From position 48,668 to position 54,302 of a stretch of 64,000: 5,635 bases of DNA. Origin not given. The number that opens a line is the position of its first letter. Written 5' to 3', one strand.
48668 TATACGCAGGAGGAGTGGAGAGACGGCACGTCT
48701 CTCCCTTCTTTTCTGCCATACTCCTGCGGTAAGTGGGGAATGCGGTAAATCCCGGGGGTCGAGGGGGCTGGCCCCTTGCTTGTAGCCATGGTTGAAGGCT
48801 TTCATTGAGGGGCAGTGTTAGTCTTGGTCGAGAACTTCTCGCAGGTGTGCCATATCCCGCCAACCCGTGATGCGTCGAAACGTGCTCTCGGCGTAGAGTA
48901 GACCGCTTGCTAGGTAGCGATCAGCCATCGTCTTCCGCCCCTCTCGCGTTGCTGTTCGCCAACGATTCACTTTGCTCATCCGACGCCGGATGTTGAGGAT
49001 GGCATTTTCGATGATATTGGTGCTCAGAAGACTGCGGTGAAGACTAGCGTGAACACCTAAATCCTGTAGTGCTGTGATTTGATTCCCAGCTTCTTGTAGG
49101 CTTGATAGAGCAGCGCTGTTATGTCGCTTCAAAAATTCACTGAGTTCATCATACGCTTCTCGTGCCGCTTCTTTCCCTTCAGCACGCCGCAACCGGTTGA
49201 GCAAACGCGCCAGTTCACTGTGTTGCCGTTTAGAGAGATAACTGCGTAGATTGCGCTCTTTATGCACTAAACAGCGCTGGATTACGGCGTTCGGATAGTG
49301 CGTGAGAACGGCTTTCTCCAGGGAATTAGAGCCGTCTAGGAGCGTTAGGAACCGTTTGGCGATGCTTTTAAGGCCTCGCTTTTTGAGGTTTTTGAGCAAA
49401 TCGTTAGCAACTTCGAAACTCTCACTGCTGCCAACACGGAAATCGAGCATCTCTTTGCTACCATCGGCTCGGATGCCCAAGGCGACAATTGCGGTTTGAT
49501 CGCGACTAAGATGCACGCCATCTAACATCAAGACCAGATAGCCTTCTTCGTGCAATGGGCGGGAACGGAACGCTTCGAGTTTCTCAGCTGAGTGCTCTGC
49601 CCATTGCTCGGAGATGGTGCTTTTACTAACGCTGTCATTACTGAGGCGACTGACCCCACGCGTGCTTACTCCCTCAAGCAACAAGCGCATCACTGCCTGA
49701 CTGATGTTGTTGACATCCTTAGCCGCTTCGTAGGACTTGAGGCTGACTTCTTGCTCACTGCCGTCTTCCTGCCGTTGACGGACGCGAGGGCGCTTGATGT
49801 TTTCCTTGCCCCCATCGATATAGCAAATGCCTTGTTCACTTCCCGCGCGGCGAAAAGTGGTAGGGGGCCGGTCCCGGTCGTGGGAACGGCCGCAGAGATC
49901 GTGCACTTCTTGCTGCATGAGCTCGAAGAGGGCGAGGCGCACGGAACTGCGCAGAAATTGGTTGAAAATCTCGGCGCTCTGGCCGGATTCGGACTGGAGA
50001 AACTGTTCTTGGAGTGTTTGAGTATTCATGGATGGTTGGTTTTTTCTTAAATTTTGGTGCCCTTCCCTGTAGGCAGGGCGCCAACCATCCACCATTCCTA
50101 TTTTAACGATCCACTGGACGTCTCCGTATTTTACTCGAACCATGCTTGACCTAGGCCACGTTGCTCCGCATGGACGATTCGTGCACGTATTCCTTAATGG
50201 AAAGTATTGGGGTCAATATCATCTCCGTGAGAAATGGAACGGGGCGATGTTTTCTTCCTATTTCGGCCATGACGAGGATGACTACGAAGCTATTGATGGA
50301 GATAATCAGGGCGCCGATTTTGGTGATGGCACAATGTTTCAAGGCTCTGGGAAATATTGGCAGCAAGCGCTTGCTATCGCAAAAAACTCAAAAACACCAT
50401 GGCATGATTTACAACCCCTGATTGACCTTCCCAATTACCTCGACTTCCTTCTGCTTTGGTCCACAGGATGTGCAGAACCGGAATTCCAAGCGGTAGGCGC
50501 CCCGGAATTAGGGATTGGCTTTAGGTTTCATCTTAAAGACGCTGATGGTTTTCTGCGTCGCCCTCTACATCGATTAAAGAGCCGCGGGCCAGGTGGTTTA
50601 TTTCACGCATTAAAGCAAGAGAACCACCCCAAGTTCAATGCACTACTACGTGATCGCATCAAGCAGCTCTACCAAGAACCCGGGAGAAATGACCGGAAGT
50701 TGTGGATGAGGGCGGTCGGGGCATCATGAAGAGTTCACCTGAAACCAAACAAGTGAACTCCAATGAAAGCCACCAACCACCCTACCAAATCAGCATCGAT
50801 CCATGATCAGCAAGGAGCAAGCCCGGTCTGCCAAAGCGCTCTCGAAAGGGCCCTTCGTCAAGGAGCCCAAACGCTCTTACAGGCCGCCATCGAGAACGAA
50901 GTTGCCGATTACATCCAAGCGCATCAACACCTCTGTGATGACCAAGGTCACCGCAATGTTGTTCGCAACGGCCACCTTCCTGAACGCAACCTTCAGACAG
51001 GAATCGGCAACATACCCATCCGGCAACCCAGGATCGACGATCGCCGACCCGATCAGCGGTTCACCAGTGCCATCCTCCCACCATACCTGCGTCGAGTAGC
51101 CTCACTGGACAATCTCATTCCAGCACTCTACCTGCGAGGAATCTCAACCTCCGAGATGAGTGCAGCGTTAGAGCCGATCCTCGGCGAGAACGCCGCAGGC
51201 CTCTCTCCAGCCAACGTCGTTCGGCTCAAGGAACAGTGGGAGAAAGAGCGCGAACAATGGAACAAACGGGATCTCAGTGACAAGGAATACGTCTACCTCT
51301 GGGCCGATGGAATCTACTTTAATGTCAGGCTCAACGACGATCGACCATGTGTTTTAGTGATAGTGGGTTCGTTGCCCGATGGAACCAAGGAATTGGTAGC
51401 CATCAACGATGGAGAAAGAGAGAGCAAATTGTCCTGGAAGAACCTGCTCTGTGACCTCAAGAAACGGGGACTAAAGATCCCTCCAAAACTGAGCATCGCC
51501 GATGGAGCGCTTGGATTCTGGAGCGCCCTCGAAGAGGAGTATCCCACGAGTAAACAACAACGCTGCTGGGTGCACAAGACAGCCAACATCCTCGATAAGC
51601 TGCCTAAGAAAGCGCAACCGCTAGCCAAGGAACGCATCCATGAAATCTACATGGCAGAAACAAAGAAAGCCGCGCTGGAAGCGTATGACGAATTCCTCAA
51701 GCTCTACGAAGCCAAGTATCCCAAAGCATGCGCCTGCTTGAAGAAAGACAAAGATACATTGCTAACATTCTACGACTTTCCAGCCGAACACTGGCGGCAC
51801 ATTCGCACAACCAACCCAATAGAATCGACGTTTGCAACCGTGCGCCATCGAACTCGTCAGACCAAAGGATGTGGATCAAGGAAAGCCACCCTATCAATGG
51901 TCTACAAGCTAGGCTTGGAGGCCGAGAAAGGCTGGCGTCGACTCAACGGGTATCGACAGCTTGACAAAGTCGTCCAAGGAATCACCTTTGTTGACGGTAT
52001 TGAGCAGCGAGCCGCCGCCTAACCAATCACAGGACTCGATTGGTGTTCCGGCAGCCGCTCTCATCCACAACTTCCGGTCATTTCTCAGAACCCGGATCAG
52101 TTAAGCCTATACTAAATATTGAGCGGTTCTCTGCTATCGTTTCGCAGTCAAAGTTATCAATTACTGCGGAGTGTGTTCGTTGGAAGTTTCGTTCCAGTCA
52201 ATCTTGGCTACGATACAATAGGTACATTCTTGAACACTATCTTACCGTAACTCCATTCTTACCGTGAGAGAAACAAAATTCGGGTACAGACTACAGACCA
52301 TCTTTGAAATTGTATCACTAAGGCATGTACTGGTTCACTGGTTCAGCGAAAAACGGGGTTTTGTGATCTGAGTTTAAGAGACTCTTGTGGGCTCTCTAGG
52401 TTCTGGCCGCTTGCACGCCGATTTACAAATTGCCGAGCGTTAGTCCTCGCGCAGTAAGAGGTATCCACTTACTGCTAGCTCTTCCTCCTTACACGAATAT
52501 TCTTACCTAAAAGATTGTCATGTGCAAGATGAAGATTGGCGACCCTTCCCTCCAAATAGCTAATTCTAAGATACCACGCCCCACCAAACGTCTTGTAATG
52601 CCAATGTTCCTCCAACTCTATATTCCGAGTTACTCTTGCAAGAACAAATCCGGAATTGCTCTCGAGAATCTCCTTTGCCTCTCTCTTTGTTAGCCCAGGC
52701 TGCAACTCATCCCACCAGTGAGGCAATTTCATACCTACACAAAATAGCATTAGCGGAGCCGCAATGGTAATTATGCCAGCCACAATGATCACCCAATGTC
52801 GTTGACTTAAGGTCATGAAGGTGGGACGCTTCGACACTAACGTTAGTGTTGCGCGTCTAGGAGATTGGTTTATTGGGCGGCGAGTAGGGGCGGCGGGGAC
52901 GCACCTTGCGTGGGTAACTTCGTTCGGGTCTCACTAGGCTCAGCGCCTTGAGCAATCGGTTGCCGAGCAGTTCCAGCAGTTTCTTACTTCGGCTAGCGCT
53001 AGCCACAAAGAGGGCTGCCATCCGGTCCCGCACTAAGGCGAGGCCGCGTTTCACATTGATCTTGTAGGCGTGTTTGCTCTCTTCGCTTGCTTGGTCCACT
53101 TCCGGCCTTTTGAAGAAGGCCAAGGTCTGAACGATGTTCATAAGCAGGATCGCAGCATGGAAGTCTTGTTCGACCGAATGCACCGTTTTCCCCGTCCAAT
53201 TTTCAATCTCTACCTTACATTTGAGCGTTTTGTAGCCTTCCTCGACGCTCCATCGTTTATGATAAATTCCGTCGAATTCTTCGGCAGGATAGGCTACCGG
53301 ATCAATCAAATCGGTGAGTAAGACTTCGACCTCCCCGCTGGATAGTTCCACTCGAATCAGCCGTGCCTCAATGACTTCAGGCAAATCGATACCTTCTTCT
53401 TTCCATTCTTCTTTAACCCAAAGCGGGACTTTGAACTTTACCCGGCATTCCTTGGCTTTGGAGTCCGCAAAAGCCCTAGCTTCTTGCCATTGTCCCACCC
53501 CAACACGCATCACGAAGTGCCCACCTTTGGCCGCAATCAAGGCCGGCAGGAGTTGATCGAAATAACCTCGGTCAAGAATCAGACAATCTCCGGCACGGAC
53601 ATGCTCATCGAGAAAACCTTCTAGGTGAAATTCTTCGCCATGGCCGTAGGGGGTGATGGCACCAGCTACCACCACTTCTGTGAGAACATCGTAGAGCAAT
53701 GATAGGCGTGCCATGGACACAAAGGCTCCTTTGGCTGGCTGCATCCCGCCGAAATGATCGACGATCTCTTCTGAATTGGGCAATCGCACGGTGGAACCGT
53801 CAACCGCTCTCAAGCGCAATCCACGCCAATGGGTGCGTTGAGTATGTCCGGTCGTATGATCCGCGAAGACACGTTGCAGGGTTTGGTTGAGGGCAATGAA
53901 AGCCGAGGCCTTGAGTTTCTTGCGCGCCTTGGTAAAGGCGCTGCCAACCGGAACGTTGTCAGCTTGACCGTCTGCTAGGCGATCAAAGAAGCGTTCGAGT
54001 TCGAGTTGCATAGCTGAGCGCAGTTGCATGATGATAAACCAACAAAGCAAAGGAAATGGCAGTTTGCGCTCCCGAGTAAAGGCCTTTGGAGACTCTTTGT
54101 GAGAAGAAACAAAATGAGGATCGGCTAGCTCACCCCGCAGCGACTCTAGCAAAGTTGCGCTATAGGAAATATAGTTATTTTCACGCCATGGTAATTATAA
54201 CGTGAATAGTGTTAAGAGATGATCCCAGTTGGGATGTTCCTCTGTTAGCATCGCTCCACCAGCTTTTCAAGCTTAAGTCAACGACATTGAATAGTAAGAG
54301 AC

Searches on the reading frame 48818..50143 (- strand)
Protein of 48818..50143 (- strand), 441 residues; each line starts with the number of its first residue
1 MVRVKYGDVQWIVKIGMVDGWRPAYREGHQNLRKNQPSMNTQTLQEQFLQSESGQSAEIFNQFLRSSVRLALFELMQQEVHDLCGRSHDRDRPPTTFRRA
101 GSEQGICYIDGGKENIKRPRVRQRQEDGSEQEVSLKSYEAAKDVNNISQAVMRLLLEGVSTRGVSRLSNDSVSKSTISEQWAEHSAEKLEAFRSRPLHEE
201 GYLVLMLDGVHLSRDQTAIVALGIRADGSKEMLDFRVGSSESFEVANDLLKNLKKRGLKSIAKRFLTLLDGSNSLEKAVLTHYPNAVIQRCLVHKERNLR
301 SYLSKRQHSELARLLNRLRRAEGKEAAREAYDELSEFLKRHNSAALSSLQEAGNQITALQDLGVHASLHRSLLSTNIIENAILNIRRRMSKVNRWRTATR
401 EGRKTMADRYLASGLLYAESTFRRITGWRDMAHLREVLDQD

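Call 98: search_protein_families(library=pfam, proteins=[window:48818-50143:-], max_evalue=0.00001)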
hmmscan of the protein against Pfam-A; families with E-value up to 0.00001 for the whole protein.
window:48818-50143:- (441 aa): 1 family
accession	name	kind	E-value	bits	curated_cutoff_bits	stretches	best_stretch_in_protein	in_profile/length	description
PF00872.24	Transposase_mut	-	2.4e-46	158.8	21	1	41-392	3-352/379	Transposase, Mutator family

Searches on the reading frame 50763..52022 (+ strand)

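Call 98: search_protein_families(library=pfam, proteins=[window:50763-52022:+], max_evalue=0.00001)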
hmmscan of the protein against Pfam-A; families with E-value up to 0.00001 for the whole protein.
window:50763-52022:+ (419 aa): 1 family
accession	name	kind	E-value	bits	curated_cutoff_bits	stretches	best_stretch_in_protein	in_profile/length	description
PF00872.24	Transposase_mut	-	3.5e-69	234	21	1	23-392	18-377/379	Transposase, Mutator family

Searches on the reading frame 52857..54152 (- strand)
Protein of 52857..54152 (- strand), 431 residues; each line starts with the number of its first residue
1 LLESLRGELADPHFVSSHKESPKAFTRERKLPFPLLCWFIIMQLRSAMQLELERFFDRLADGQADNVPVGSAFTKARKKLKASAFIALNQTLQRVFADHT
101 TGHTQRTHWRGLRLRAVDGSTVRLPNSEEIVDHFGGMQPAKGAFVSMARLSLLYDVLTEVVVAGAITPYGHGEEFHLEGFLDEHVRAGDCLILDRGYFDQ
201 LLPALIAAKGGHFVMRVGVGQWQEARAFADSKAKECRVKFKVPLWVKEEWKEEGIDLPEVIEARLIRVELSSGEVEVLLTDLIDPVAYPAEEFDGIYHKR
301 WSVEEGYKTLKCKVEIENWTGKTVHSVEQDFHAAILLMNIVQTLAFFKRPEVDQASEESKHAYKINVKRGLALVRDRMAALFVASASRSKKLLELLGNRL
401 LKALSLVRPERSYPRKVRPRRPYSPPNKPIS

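Call 98: search_protein_families(library=pfam, proteins=[window:52857-54152:-], max_evalue=0.00001)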
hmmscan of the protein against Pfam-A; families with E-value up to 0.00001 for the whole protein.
window:52857-54152:- (431 aa): 1 family
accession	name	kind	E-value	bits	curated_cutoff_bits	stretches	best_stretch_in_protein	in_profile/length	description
PF01609.27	DDE_Tnp_1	-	3e-15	56.9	23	1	111-340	3-200/200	Transposase DDE domain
